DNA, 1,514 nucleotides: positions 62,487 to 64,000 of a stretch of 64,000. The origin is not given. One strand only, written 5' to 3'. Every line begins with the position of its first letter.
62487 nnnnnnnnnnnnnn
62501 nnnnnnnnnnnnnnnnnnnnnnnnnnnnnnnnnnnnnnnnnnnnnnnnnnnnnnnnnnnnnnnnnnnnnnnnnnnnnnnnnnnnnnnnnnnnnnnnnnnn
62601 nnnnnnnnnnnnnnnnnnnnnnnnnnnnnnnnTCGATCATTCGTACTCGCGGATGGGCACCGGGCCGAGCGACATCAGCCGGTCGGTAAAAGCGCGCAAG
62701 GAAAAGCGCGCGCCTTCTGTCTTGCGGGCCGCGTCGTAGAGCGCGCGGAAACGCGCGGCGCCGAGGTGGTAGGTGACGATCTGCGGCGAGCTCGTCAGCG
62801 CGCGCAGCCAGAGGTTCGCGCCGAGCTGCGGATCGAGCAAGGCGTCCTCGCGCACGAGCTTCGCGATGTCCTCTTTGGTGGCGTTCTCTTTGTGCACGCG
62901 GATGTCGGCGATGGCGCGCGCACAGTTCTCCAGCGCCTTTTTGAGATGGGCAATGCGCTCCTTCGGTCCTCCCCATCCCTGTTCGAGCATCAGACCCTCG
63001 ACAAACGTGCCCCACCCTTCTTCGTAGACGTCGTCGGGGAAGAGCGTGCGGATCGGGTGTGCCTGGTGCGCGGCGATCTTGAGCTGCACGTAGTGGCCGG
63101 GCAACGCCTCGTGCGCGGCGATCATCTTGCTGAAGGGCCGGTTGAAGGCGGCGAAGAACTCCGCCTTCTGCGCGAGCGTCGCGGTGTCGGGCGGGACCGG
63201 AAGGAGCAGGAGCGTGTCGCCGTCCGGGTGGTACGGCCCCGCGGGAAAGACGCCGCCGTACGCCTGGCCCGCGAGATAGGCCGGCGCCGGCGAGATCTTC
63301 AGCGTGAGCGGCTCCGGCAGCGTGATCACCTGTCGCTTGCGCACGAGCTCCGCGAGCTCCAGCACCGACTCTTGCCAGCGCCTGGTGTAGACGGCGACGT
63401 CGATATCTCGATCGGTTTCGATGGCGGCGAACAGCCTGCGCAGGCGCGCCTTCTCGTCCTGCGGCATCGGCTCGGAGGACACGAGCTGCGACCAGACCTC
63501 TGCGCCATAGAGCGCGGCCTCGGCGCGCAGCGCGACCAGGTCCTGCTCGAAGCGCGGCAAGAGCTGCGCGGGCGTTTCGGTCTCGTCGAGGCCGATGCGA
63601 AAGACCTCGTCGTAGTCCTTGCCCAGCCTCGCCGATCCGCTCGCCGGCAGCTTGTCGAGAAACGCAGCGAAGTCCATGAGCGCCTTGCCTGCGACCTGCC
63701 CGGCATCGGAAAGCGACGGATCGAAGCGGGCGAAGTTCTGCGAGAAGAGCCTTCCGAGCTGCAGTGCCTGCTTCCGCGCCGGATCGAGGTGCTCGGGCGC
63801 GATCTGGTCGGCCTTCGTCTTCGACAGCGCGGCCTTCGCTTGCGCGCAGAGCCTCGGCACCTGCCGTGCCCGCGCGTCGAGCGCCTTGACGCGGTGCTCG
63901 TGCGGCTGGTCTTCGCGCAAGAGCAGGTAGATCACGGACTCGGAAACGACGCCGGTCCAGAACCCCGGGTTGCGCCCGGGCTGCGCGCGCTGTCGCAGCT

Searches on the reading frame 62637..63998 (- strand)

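Call 78: search_protein_families(library=pfam, proteins=[window:62637-63998:-], max_evalue=0.00001)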
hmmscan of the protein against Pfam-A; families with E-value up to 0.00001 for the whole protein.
window:62637-63998:- (453 aa): 1 family
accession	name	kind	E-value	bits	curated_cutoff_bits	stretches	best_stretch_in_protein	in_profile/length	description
PF05960.17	DUF885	-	3.9e-46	159.2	32.4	1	15-449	81-525/532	Bacterial protein of unknown function (DUF885)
